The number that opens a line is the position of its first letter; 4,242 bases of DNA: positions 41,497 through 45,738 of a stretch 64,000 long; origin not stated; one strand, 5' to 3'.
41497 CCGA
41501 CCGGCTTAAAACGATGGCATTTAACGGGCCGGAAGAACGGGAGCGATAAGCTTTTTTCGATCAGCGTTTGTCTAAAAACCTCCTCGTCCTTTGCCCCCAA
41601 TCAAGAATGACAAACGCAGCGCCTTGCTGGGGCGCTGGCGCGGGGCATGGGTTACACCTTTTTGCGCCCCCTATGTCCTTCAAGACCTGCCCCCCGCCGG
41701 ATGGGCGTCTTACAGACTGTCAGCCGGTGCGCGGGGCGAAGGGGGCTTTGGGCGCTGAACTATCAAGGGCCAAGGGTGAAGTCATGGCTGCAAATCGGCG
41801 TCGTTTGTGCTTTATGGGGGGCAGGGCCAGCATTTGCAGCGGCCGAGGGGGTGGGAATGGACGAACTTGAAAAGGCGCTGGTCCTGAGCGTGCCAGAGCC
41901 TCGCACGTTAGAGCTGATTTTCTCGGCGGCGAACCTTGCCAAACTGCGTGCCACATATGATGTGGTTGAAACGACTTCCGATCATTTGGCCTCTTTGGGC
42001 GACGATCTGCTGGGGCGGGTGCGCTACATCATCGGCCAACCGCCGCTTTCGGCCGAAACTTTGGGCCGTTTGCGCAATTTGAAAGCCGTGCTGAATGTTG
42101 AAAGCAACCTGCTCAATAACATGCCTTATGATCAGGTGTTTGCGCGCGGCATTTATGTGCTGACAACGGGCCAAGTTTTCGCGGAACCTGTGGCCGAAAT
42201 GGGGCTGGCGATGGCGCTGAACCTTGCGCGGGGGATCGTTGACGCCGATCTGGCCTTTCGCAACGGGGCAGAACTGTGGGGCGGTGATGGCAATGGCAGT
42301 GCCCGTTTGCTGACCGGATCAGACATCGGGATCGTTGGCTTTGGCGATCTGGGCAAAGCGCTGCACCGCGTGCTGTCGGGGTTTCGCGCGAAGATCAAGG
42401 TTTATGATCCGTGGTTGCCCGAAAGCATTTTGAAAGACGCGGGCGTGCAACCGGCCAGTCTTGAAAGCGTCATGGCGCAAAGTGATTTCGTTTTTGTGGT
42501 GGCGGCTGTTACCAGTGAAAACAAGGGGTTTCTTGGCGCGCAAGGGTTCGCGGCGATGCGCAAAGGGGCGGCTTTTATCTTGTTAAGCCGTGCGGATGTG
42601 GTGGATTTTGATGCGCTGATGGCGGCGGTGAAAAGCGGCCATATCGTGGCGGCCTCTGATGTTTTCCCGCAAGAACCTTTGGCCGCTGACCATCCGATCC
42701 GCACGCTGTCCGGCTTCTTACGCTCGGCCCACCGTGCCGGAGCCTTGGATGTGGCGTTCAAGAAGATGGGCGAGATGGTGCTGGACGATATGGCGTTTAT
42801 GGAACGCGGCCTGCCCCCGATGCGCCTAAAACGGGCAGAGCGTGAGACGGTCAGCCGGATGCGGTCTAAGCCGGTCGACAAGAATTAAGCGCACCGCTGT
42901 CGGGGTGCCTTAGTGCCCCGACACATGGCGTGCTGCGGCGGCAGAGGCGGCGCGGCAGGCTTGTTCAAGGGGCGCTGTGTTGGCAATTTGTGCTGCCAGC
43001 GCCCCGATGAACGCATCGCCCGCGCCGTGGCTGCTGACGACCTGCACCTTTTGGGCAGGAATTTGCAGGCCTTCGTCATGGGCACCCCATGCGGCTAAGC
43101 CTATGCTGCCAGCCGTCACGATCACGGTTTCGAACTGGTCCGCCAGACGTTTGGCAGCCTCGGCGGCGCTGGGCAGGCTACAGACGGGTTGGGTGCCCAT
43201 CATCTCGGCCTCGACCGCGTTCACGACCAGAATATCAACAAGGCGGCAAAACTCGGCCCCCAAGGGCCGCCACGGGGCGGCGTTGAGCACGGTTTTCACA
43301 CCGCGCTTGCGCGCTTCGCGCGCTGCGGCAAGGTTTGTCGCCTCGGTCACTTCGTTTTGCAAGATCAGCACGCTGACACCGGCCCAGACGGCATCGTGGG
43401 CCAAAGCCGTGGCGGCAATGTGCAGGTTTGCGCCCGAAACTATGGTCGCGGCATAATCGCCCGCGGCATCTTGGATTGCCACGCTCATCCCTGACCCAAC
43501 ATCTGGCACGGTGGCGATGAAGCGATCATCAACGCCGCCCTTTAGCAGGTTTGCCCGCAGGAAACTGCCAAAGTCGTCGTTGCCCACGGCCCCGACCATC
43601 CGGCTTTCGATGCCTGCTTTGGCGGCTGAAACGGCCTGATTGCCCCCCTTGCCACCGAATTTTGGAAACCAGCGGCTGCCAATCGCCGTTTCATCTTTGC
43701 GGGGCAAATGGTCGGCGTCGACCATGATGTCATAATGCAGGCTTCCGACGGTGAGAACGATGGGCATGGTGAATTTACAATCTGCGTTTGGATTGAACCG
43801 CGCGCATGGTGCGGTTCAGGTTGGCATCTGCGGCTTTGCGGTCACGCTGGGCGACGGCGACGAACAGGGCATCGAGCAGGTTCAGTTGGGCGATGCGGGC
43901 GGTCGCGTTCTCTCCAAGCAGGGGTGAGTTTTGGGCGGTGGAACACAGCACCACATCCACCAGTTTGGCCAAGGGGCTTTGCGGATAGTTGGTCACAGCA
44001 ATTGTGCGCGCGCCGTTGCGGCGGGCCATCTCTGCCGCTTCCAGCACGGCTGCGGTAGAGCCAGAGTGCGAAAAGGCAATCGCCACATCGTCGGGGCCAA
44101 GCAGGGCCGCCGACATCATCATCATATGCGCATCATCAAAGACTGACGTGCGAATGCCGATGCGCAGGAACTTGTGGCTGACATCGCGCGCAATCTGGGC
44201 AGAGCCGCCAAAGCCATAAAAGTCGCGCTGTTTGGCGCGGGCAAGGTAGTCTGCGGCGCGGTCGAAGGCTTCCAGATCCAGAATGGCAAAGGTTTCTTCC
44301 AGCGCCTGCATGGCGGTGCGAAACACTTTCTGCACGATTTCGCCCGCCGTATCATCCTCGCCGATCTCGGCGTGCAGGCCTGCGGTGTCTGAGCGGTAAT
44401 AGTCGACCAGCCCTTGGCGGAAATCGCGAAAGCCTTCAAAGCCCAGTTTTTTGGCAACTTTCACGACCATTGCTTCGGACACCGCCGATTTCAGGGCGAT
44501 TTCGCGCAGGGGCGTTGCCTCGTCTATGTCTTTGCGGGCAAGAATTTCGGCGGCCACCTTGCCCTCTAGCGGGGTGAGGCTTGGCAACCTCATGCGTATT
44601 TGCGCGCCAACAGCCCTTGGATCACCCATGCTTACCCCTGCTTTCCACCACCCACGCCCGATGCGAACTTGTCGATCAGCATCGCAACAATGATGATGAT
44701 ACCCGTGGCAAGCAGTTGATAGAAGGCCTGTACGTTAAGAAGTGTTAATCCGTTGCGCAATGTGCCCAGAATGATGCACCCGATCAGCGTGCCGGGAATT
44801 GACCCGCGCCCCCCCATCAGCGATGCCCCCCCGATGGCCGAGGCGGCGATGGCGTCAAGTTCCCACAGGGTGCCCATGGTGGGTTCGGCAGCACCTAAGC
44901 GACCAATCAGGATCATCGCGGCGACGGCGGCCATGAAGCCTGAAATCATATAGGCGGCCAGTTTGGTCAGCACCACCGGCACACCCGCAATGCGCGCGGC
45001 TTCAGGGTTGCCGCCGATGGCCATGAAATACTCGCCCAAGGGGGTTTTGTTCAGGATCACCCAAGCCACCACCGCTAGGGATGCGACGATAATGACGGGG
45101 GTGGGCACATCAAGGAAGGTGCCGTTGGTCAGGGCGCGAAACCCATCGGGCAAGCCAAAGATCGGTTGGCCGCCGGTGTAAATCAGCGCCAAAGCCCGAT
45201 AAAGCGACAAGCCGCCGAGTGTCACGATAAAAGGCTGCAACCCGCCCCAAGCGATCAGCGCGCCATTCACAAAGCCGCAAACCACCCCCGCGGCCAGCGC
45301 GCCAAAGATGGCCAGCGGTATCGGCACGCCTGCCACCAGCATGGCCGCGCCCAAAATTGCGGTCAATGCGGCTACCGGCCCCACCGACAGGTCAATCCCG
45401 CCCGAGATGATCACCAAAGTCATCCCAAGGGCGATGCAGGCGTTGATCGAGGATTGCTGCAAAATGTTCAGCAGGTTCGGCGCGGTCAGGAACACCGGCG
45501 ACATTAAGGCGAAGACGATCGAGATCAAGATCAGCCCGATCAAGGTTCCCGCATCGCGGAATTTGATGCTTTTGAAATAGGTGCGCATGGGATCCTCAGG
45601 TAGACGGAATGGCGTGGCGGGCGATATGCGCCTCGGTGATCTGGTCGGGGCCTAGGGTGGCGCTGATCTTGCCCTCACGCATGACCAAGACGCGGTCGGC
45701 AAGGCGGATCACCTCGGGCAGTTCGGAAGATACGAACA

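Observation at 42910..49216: Allose-type transporter and regulator paired with a different enzyme set, a candidate new rare-sugar pathway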

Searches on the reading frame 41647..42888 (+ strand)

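Call 3: search_protein_families(library=pfam, proteins=[window:41647-42888:+])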
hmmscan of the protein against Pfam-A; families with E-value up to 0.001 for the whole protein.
window:41647-42888:+ (413 aa): 1 family
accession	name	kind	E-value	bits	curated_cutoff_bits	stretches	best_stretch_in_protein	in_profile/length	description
PF02826.25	2-Hacid_dh_C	-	1.3e-38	132.6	25.1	1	187-364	1-178/178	D-isomer specific 2-hydroxyacid dehydrogenase, NAD binding domain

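Call 4: search_protein_families(library=ncbifam, proteins=[window:41647-42888:+])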
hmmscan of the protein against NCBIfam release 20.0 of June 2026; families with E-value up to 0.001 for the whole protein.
window:41647-42888:+ (413 aa): 20 families
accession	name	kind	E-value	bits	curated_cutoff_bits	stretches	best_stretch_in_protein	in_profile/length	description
NF009714.1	PRK13243.1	equivalog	5.8e-35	121.2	455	1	139-393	62-321/332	glyoxylate reductase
TIGR01327.1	PGDH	equivalog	5.8e-31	107.9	454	1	156-383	73-298/525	phosphoglycerate dehydrogenase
NF008759.0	PRK11790.1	equivalog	4.5e-26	91.5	404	1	160-380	91-311/410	phosphoglycerate dehydrogenase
NF011938.0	PRK15409.1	equivalog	3.4e-25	88.7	492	1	134-375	56-298/324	glyoxylate/hydroxypyruvate reductase GhrB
NF041369.1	Dhydh_Halo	equivalog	3.7e-22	78.9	400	1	158-385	68-294/305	D-2-hydroxyacid dehydrogenase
NF005750.0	PRK07574.1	equivalog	1e-19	70.8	329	1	166-367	135-338/386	NAD-dependent formate dehydrogenase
NF005069.0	PRK06487.1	equivalog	1.1e-18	67.3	448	1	129-351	54-274/320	2-hydroxyacid dehydrogenase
NF006263.0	PRK08410.1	equivalog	1.2e-18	67.6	389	1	135-353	54-271/311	D-2-hydroxyacid dehydrogenase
NF005027.0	PRK06436.1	equivalog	2.7e-15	56.3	261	1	174-352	77-248/303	2-hydroxyacid dehydrogenase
NF006374.0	PRK08605.1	subfamily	8.9e-12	44.7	356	1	180-337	104-259/332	D-lactate dehydrogenase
NF005387.0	PRK06932.1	equivalog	2.1e-10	40.1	492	1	222-368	145-292/314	2-hydroxyacid dehydrogenase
NF000492.1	vanH_gen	exception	4.6e-10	39.1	540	1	222-340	139-252/312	D-lactate dehydrogenase VanH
NF001309.0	PRK00257.1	equivalog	5.9e-10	38.6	434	1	222-345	114-239/379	4-phosphoerythronate dehydrogenase PdxB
NF009127.0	PRK12480.1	equivalog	5.9e-09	35.3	579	1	179-339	103-260/330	D-lactate dehydrogenase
NF000371.1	vanH_Agroup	exception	7.5e-08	31.9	700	1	220-339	142-256/322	VanH-A/VanH-Pt family D-lactate dehydrogenase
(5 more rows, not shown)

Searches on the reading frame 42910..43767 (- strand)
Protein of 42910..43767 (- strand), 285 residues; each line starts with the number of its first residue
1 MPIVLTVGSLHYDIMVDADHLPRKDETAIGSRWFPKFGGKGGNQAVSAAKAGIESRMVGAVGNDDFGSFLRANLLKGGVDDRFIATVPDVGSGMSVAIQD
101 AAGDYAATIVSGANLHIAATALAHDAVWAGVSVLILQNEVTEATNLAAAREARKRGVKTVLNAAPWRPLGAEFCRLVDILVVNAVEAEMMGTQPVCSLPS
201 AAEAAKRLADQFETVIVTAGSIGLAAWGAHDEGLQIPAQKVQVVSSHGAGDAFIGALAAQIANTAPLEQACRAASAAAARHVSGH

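Call 3: search_protein_families(library=pfam, proteins=[window:42910-43767:-])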
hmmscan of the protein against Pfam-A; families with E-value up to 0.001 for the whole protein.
window:42910-43767:- (285 aa): 2 families
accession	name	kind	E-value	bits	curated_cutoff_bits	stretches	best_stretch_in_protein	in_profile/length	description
PF00294.29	PfkB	-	2.2e-43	149.2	25.8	1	4-282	4-290/302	pfkB family carbohydrate kinase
PF08543.17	Phos_pyr_kin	-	3.1e-09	37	27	1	167-276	110-226/246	Phosphomethylpyrimidine kinase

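Call 4: search_protein_families(library=ncbifam, proteins=[window:42910-43767:-])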
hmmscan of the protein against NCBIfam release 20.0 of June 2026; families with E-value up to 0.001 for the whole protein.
window:42910-43767:- (285 aa): 24 families
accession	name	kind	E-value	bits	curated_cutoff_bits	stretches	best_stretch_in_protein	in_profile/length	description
TIGR02152.1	D_ribokin_bact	equivalog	1.6e-61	208.3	299.65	1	4-282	1-281/298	ribokinase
NF008353.0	PRK11142.1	equivalog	8.8e-47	160.1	341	1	5-282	6-284/307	ribokinase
TIGR04382.1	myo_inos_iolC_N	equivalog_domain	8.5e-26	90.9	300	1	37-285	33-293/309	5-dehydro-2-deoxygluconokinase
NF053626.1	RibKinHalex1628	equivalog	1.4e-17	64.2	330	1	1-279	1-270/293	ATP-dependent ribose-1-phosphate kinase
TIGR03168.1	1-PFK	subfamily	1.2e-15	57.2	216.4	1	36-283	33-283/305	hexose kinase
NF006957.1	PRK09434.1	equivalog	1.5e-15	57.5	450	1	37-271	26-270/302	fructokinase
TIGR03828.1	pfkB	equivalog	3.8e-15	55.7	292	1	13-283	11-283/305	1-phosphofructokinase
NF041134.1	R1P_kin_Thcocales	equivalog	4.4e-14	52.6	500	1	4-272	3-253/291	ADP-dependent ribose-1-phosphate kinase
NF047869.1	myo_kin_aldol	exception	3.3e-13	48.8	600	2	36-163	37-170/586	bifunctional 5-dehydro-2-deoxygluconokinase/5-dehydro-2-deoxyphosphogluconate aldolase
NF007321.0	PRK09813.1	equivalog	6.2e-13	48.8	247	2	212-283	186-256/261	fructoselysine 6-kinase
NF008454.0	PRK11316.1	equivalog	6.1e-11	41.6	521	1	39-279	51-292/475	bifunctional D-glycero-beta-D-manno-heptose-7-phosphate kinase/D-glycero-beta-D-manno-heptose 1-phosphate adenylyltransferase HldE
TIGR02198.1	rfaE_dom_I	equivalog_domain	7e-11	41.8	345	1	183-280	197-295/315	D-glycero-beta-D-manno-heptose-7-phosphate kinase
NF040938.1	KDG_KDGal_kin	equivalog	7.9e-11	41.6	400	1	39-282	31-284/305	bifunctional 2-dehydro-3-deoxygluconokinase/2-dehydro-3-deoxygalactonokinase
NF049991.1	TagKinase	equivalog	5.8e-10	38.5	420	1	48-283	51-297/321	tagatose kinase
NF041320.1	pfkB_Halo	equivalog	2.6e-09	36.9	400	1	183-283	178-278/302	1-phosphofructokinase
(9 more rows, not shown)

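Call 7: search_solved_structures(query=window:42910-43767:-, max_evalue=1e-10, show_alignments=1)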
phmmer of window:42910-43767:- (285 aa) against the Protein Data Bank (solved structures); distinct sequences matched with E-value up to 1e-10: 20.
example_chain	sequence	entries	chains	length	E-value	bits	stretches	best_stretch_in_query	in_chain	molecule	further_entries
6znx_A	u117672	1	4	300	2.4e-39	138.7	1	4-279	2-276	Ribokinase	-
8cqx_A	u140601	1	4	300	2.6e-39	138.6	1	4-279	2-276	Ribokinase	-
6wjz_A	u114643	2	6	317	1.8e-38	135.9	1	4-263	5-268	Ribokinase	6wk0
5byc_A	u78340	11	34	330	2e-38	135.7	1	4-263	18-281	Ribokinase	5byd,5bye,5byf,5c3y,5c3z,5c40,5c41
2fv7_A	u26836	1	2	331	2.1e-38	135.7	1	4-263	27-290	Ribokinase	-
1gqt_A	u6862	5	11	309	4e-33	118.3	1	5-282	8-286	RIBOKINASE | PROTEIN (RIBOKINASE)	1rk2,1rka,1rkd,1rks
4x8f_A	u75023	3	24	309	1.6e-31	113.1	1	5-282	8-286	Ribokinase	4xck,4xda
5zwy_A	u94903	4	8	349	5.7e-30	108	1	2-282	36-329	Ribokinase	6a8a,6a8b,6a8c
11bl_A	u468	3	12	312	1e-29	107.1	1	5-280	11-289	Ribokinase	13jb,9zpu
6ilr_A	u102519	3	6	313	2.5e-24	89.5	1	2-279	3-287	Ribokinase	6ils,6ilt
3go6_A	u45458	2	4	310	4.2e-24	88.7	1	2-277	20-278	RIBOKINASE RBSK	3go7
3ry7_A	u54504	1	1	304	1.7e-23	86.7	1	5-263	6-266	Ribokinase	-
1vm7_A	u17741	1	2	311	3.5e-23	85.7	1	3-281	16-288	ribokinase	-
9m8t_A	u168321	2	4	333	7e-22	81.5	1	5-189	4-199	Ribokinase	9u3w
3i3y_A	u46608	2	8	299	5.5e-19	72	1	7-283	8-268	Carbohydrate kinase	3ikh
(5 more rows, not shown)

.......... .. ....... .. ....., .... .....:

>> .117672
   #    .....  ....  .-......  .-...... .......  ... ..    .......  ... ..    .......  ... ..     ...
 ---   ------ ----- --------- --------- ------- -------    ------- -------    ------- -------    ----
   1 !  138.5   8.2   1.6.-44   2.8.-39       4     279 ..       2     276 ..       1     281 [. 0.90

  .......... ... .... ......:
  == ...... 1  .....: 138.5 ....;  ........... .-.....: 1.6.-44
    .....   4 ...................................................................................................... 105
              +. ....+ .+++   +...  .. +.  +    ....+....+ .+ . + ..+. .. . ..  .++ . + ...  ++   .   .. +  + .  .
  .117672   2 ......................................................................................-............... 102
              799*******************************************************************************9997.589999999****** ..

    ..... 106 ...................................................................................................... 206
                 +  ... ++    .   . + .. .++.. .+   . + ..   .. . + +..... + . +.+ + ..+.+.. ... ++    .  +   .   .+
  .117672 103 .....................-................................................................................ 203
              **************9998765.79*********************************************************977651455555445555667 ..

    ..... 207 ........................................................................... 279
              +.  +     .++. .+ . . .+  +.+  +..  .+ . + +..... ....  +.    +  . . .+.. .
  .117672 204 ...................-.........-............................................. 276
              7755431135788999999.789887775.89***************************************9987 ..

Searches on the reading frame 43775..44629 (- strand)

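Call 3: search_protein_families(library=pfam, proteins=[window:43775-44629:-])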
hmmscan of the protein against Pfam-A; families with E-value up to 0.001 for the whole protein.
window:43775-44629:- (284 aa): 3 families
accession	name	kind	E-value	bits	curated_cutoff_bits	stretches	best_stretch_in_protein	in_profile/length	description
PF01380.27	SIS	-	1.7e-24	86.6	25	1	129-258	2-131/131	SIS domain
PF01418.23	HTH_6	-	1.1e-15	57.8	28.3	1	9-78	5-74/77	Helix-turn-helix domain, rpiR family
PF13580.11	SIS_2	-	5.6e-08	33.3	27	1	177-213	101-137/138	SIS domain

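Call 4: search_protein_families(library=ncbifam, proteins=[window:43775-44629:-])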
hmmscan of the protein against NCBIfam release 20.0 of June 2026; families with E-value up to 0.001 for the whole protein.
window:43775-44629:- (284 aa): 18 families
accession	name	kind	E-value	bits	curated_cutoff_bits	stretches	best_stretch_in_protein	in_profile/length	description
NF008458.0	PRK11337.1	equivalog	7.6e-129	428.8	378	1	3-283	12-292/293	MurR/RpiR family transcriptional regulator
NF040776.2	AlsR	equivalog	8.1e-99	330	400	1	6-279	3-276/279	transcriptional repressor AlsR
NF008451.0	PRK11302.1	subfamily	7.1e-45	153.7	296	1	10-282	6-277/286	transcriptional regulator HexR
NF010701.0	PRK14101.1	equivalog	1e-42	146.2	920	1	5-277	341-611/638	bifunctional transcriptional regulator/glucokinase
NF012026.0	PRK15482.1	equivalog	2.7e-37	128.8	408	1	18-268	14-271/285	HTH-type transcriptional regulator MurR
NF008590.0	PRK11557.1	equivalog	1.5e-33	116.4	355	1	10-274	6-274/282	MurR/RpiR family transcriptional regulator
TIGR03127.2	RuMP_HxlB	equivalog_domain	1e-12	48.3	160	1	106-235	4-128/178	6-phospho-3-hexuloisomerase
TIGR00393.1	kpsF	subfamily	3.9e-10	39.8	203.7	1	138-261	6-131/268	KpsF/GutQ family sugar-phosphate isomerase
NF008141.0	PRK10892.1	equivalog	2.4e-09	36.9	505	1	99-261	19-180/328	arabinose-5-phosphate isomerase KdsD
NF001484.0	PRK00331.1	subfamily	4.6e-09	35.2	381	1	149-279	306-432/601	isomerizing glutamine--fructose-6-phosphate transaminase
NF046059.1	NagB_SO3506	equivalog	4.9e-09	36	430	1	180-261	87-164/330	glucosamine-6-phosphate deaminase NagB-II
TIGR01135.1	glmS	equivalog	5.7e-09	35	418.05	1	174-278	333-436/607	glutamine--fructose-6-phosphate transaminase (isomerizing)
NF041755.1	RuMP_HxlAB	equivalog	8.1e-09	34.9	500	1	101-231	215-340/391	bifunctional 3-hexulose-6-phosphate synthase/6-phospho-3-hexuloisomerase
NF002805.0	PRK02947.1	subfamily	1.4e-08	34.2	135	1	170-218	98-146/247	sugar isomerase domain-containing protein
NF003915.0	PRK05441.1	subfamily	2.9e-07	29.8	168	1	172-229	124-181/300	N-acetylmuramic acid 6-phosphate etherase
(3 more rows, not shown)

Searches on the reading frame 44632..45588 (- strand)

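Call 3: search_protein_families(library=pfam, proteins=[window:44632-45588:-])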
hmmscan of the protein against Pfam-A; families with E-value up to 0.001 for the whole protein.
window:44632-45588:- (318 aa): 1 family
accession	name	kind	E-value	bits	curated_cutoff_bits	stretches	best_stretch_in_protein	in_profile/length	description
PF02653.21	BPD_transp_2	-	2.4e-42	145.4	26.8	1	38-301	1-268/269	Branched-chain amino acid transport system / permease component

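Call 4: search_protein_families(library=ncbifam, proteins=[window:44632-45588:-])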
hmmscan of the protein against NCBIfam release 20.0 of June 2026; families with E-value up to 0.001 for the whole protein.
window:44632-45588:- (318 aa): 12 families
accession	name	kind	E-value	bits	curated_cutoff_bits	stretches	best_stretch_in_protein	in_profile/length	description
NF007067.0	PRK09512.1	equivalog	5.4e-82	275.5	398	1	4-308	11-319/321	ribose ABC transporter permease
NF007252.0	PRK09699.1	equivalog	3.5e-68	230.3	396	1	12-310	25-325/326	D-allose ABC transporter permease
NF040906.3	GguB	equivalog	3.4e-61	207.5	450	2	160-306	223-369/375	multiple monosaccharide ABC transporter permease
NF008441.0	PRK11285.1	equivalog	6.4e-61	206.3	378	1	12-309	29-326/333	L-arabinose ABC transporter permease AraH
NF007014.0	PRK09478.1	equivalog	3.4e-57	194.3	386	1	11-307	14-329/336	galactose/methyl galactoside ABC transporter permease MglC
NF041862.1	YtfT_transport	equivalog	5.4e-46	157.3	535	1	39-306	56-324/339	galactofuranose ABC transporter, ATP-binding protein YtfT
NF011961.0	PRK15432.1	equivalog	1.5e-45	155.9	388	1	10-306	8-304/344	autoinducer 2 ABC transporter permease LsrC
NF011612.1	PRK15038.1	equivalog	2.5e-45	155.1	500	1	15-303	7-302/322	autoinducer 2 ABC transporter permease LsrD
NF008630.0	PRK11618.1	equivalog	3.7e-38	131.6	363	1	20-308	17-311/331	galactofuranose ABC transporter, permease protein YjfF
TIGR03408.1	urea_trans_UrtC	equivalog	1.4e-09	38.1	296.2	1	165-306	174-307/313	urea ABC transporter permease subunit UrtC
TIGR03409.1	urea_trans_UrtB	equivalog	3.2e-06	27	250.3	1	166-302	147-278/291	urea ABC transporter permease subunit UrtB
NF008011.0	PRK10740.1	equivalog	0.00034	20.3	379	1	138-305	137-294/308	high-affinity branched-chain amino acid ABC transporter permease LivH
